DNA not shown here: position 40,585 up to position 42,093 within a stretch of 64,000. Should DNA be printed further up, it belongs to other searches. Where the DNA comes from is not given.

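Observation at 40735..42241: Split UxaA dehydratase (SAF small subunit plus catalytic large subunit) heading the operon: SuyAB-like C-S lyase candidate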

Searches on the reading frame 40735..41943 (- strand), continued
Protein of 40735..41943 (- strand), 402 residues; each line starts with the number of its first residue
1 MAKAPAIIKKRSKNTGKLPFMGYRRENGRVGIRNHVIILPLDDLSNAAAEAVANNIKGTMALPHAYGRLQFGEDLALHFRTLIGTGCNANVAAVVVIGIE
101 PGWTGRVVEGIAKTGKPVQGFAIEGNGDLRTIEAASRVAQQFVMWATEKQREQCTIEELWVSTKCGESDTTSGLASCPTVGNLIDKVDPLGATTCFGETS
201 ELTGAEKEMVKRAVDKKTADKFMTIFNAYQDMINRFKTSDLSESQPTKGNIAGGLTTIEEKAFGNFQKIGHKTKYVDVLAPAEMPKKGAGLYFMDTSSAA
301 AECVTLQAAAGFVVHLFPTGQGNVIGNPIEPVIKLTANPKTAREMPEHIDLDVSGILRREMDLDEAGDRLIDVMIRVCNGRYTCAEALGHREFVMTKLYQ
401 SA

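Call 13: get_annotated_region(hit=H5, flank=9000)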
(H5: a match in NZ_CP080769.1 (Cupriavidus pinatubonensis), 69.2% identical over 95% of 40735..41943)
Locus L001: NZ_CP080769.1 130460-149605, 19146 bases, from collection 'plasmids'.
description: Cupriavidus pinatubonensis strain HN-2 plasmid p2, complete sequence
organism: Cupriavidus pinatubonensis (NCBI taxid 248026)
taxonomy: Bacteria; Pseudomonadota; Betaproteobacteria; Burkholderiales; Burkholderiaceae; Cupriavidus; Cupriavidus pinatubonensis
host: -; source: genomic assembly,soil; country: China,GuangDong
typing (MOB-suite, as given by PLSDB): non-mobilizable
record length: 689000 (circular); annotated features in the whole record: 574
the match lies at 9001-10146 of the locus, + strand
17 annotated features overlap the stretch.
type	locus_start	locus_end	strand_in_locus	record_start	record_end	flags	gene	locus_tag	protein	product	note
CDS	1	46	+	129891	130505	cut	-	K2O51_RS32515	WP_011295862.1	helix-turn-helix domain-containing protein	-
CDS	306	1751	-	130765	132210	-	-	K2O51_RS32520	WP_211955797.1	IS1182 family transposase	-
CDS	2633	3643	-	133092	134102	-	-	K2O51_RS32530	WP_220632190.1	LacI family DNA-binding transcriptional regulator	-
CDS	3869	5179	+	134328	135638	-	hpsN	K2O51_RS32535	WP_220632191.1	sulfopropanediol 3-dehydrogenase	-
CDS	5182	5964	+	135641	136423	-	hpsO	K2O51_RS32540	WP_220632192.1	(S)-sulfopropanediol 2-dehydrogenase HpsO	-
CDS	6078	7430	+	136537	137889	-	-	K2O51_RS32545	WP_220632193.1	MFS transporter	GO:0055085 - transmembrane transport [Evidence IEA]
CDS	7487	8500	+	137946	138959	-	-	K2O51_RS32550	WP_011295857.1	galactitol-1-phosphate 5-dehydrogenase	-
CDS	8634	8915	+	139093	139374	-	-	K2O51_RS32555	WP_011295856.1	UxaA family hydrolase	-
CDS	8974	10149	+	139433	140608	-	-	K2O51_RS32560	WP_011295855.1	UxaA family hydrolase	-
CDS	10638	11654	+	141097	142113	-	-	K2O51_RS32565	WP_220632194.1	tripartite tricarboxylate transporter substrate binding protein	-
CDS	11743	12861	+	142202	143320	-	-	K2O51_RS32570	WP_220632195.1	Re/Si-specific NAD(P)(+) transhydrogenase subunit alpha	GO:1902600 - proton transmembrane transport [Evidence IEA]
CDS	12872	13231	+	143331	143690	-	-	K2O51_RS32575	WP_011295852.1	NAD(P) transhydrogenase subunit alpha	-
CDS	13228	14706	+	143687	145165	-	-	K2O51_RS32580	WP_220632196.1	NAD(P)(+) transhydrogenase (Re/Si-specific) subunit beta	-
CDS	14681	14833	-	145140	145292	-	-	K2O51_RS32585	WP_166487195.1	hypothetical protein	-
CDS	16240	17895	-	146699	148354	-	-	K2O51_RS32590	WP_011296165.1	acyl-CoA synthetase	-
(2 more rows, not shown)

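Call 14: get_annotated_region(hit=H10, flank=9000)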
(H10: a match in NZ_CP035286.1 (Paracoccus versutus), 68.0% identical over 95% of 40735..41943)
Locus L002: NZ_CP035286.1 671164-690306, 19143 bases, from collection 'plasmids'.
description: Paracoccus versutus strain UW1 plasmid pTAV3, complete sequence
organism: Paracoccus versutus (NCBI taxid 34007)
taxonomy: Bacteria; Pseudomonadota; Alphaproteobacteria; Rhodobacterales; Paracoccaceae; Paracoccus; Paracoccus versutus
host: -; source: whole organism,soil; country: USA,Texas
typing (MOB-suite, as given by PLSDB): non-mobilizable; replicon rep_cluster_229
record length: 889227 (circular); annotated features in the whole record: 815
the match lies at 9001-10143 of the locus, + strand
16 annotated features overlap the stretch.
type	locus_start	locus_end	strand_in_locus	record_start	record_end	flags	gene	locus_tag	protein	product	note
CDS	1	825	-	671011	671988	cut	-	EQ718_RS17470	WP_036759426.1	alcohol dehydrogenase catalytic domain-containing protein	-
CDS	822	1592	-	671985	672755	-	-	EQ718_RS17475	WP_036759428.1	SDR family oxidoreductase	-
CDS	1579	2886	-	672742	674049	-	hisD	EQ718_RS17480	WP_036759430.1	histidinol dehydrogenase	GO:0000105 - histidine biosynthetic process [Evidence IEA]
CDS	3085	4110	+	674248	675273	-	-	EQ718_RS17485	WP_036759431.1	LacI family DNA-binding transcriptional regulator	-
CDS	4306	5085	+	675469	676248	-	-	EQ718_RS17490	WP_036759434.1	ABC transporter permease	-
CDS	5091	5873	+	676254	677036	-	-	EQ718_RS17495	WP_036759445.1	ABC transporter permease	-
CDS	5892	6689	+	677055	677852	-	-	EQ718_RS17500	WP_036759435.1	ABC transporter ATP-binding protein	GO:0006810 - transport [Evidence IEA]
CDS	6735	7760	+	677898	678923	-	-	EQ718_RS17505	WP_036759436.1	ABC transporter substrate-binding protein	-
CDS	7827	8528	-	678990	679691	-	-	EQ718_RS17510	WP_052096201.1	GntR family transcriptional regulator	-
CDS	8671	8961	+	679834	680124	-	-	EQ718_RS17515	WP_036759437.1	UxaA family hydrolase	-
CDS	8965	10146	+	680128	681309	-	-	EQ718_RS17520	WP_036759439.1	UxaA family hydrolase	-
CDS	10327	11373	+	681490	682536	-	-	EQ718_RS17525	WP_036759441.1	putative sulfate exporter family transporter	-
CDS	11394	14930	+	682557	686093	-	-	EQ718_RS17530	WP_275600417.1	pyruvate carboxylase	GO:0006094 - gluconeogenesis [Evidence IEA]; GO:0006090 - pyruvate metabolic process [Evidence IEA]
CDS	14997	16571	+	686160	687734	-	-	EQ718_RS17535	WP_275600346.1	Re/Si-specific NAD(P)(+) transhydrogenase subunit alpha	GO:1902600 - proton transmembrane transport [Evidence IEA]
CDS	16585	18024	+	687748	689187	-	-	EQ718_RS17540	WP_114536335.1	NAD(P)(+) transhydrogenase (Re/Si-specific) subunit beta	-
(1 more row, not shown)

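Call 19: find_encoding_contigs(protein=window:40735-41943:-, flank=10000, max_places=6)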
Protein window:40735-41943:- (402 aa): 1 contig read that carries it; 1 place shown.
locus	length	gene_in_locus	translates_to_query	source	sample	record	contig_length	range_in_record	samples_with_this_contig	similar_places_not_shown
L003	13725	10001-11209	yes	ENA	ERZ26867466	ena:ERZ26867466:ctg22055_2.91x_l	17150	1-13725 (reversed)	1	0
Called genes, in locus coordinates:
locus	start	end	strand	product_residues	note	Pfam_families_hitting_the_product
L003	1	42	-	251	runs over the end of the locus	PF13852:DUF4197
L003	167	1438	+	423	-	-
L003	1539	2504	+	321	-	PF03401:TctC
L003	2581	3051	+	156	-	PF07331:TctB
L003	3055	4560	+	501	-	PF01970:TctA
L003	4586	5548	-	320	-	PF03401:TctC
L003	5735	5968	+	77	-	PF00072:Response_reg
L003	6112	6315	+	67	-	PF00486:Trans_reg_C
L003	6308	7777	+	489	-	PF08521:2CSK_N, PF26769:HAMP_PhoQ, PF00512:HisKA, PF13581:HATPase_c_2 (weak), PF02518:HATPase_c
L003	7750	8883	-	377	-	-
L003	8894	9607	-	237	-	PF00392:GntR, PF07702:UTRA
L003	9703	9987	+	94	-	-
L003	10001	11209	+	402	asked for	PF04295:GD_AH_second, PF20629:GD_AH_C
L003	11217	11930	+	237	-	PF13085:Fer2_3, PF13183:Fer4_8 (weak), PF13534:Fer4_17 (weak)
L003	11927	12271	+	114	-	PF01127:Sdh_cyt (weak)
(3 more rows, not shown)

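Call 20: find_encoding_contigs(protein=P0058, flank=10000, max_places=2)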
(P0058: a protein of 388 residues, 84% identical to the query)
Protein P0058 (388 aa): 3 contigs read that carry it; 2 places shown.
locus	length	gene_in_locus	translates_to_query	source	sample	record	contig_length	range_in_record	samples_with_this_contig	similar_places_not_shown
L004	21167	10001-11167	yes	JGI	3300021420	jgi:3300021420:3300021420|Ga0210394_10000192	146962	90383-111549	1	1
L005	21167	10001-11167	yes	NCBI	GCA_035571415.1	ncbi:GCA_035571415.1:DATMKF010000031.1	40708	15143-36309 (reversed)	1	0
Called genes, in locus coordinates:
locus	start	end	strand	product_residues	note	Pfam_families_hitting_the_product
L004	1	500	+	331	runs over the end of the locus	PF09084:NMT1, PF13379:NMT1_2, PF12974:Phosphonate-bd (weak)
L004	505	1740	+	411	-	PF06500:FrsA-like, PF00326:Peptidase_S9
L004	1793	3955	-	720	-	PF20256:MoCoBD_2, PF02738:MoCoBD_1, PF20256:MoCoBD_2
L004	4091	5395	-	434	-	PF00375:SDF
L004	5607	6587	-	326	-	PF00389:2-Hacid_dh, PF02826:2-Hacid_dh_C, PF03446:NAD_binding_2 (weak)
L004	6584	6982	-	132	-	PF00190:Cupin_1 (weak), PF02311:AraC_binding, PF07883:Cupin_2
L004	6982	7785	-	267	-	PF02633:Creatininase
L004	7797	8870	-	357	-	PF01408:GFO_IDH_MocA, PF22725:GFO_IDH_MocA_C3, PF02894:GFO_IDH_MocA_C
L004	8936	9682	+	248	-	PF00392:GntR, PF07729:FCD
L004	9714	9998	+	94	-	-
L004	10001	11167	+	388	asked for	PF04295:GD_AH_second, PF20629:GD_AH_C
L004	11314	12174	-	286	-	PF14534:DUF4440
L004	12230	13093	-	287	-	PF14534:DUF4440 (faint)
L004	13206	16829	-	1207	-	PF13620:CarboxypepD_reg, PF25183:OMP_b-brl_4, PF00593:TonB_dep_Rec_b-barrel (weak)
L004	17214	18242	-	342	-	PF25174:Beta-prop_THOC3 (faint)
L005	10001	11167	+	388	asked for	PF04295:GD_AH_second, PF20629:GD_AH_C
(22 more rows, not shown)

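Call 21: find_encoding_contigs(protein=P0006, flank=10000, max_places=2)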
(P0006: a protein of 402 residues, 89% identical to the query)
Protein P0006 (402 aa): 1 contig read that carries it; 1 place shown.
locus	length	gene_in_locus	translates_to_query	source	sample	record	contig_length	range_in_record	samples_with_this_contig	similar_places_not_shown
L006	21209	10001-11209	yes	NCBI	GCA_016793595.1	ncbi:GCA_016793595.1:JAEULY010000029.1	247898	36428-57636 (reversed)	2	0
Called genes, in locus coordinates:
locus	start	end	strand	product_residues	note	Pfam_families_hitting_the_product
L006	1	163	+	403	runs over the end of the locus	PF25919:BSH_CusB (faint), PF25917:BSH_RND, PF25997:BSH_YhbJ (faint), PF25954:Beta-barrel_RND_2 (weak)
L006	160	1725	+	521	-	PF07690:MFS_1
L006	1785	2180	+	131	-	PF02627:CMD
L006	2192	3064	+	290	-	PF03446:NAD_binding_2, PF03807:F420_oxidored (weak), PF14833:NAD_binding_11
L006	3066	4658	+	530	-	PF00501:AMP-binding, PF13193:AMP-binding_C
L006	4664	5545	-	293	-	PF08450:SGL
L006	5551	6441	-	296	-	PF01263:Aldose_epim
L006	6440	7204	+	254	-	PF00106:adh_short, PF08659:KR, PF13561:adh_short_C2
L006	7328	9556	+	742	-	PF00353:HemolysinCabind, PF08548:Peptidase_M10_C, PF00353:HemolysinCabind (weak)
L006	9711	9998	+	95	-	-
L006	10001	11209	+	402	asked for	PF04295:GD_AH_second, PF20629:GD_AH_C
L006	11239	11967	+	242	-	PF13085:Fer2_3, PF13183:Fer4_8 (weak), PF13534:Fer4_17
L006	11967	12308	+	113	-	PF01127:Sdh_cyt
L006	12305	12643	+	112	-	PF01127:Sdh_cyt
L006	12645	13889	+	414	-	PF04412:AcnX, PF28403:AcnX_2nd, PF28406:AcnX_3rd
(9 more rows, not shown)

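Call 22: find_encoding_contigs(protein=P0024, flank=10000, max_places=3)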
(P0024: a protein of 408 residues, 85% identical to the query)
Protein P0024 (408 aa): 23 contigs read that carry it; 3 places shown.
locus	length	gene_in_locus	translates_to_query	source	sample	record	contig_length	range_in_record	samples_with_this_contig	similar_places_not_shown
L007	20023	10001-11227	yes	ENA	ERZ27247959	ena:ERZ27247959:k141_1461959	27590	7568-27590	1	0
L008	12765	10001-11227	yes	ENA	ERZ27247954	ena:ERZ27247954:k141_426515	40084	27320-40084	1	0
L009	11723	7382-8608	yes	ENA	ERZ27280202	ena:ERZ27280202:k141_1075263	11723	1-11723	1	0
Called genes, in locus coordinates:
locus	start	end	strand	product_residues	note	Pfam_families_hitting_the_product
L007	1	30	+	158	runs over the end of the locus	PF07331:TctB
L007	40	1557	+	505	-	PF01970:TctA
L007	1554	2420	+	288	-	PF04909:Amidohydro_2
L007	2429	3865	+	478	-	PF01425:Amidase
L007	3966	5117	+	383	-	PF25919:BSH_CusB (faint), PF25917:BSH_RND (faint), PF25997:BSH_YhbJ (faint), PF25954:Beta-barrel_RND_2 (weak)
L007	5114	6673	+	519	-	PF07690:MFS_1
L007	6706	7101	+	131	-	PF02627:CMD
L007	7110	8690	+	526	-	PF00501:AMP-binding, PF13193:AMP-binding_C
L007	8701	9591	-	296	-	PF01263:Aldose_epim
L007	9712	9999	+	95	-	-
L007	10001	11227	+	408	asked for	PF04295:GD_AH_second, PF20629:GD_AH_C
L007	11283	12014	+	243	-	PF01925:TauE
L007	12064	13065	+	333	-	PF02615:Ldh_2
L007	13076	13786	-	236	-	PF05951:Peptidase_M15_2, PF08291:Peptidase_M15_3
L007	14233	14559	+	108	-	PF00816:Histone_HNS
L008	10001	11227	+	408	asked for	PF04295:GD_AH_second, PF20629:GD_AH_C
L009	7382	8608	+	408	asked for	PF04295:GD_AH_second, PF20629:GD_AH_C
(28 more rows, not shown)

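Call 25: get_annotated_region(hit=H1, flank=12000)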
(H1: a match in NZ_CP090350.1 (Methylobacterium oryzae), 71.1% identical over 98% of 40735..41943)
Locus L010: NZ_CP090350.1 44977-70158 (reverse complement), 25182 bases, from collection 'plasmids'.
description: Methylobacterium oryzae strain H33R-06 plasmid unnamed1, complete sequence
organism: Methylobacterium oryzae (NCBI taxid 334852)
taxonomy: Bacteria; Pseudomonadota; Alphaproteobacteria; Hyphomicrobiales; Methylobacteriaceae; Methylobacterium; Methylobacterium oryzae
host: -; source: single cell,soil; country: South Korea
typing (MOB-suite, as given by PLSDB): mobilizable; relaxase MOBP
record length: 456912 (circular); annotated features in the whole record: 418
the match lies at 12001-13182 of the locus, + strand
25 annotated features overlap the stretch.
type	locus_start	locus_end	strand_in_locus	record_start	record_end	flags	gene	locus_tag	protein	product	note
CDS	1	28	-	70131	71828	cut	-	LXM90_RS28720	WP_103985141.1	IlvD/Edd family dehydratase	-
CDS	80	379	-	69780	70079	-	-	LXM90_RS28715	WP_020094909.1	hypothetical protein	-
CDS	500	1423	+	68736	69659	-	-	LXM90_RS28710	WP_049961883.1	CDP-diacylglycerol diphosphatase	-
CDS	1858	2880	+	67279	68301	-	-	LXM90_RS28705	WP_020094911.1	ABC transporter substrate-binding protein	-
CDS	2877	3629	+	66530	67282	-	-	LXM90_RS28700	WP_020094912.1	2Fe-2S iron-sulfur cluster-binding protein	-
CDS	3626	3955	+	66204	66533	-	-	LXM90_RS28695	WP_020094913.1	succinate dehydrogenase membrane anchor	-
CDS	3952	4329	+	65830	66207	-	-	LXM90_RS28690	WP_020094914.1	succinate dehydrogenase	-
CDS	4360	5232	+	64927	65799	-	-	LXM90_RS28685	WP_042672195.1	fumarate hydratase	-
CDS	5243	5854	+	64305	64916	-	-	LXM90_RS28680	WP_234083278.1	fumarate hydratase C-terminal domain-containing protein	-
CDS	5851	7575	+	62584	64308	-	-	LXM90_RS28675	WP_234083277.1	FAD-binding protein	-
CDS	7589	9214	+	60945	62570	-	-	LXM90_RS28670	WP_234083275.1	thiamine pyrophosphate-binding protein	-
CDS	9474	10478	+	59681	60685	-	-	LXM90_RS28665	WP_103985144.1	ABC transporter substrate-binding protein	-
CDS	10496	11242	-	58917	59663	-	-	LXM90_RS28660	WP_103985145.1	sulfite exporter TauE/SafE family protein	GO:0006810 - transport [Evidence IEA]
CDS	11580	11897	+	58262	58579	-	-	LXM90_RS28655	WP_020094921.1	UxaA family hydrolase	-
CDS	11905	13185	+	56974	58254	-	-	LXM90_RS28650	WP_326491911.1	UxaA family hydrolase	-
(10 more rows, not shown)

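Call 26: get_annotated_region(hit=H4, flank=12000)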
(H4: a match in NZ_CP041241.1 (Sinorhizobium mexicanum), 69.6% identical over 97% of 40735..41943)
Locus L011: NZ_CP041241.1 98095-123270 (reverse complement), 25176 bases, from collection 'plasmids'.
description: Sinorhizobium mexicanum strain ITTG R7 plasmid pEmeITTGR7c, complete sequence
organism: Sinorhizobium mexicanum (NCBI taxid 375549)
taxonomy: Bacteria; Pseudomonadota; Alphaproteobacteria; Hyphomicrobiales; Rhizobiaceae; Sinorhizobium; Sinorhizobium mexicanum
host: -; source: Acaciella angustissima,cell culture; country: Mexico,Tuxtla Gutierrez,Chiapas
typing (MOB-suite, as given by PLSDB): non-mobilizable; mating-pair formation MPF_T
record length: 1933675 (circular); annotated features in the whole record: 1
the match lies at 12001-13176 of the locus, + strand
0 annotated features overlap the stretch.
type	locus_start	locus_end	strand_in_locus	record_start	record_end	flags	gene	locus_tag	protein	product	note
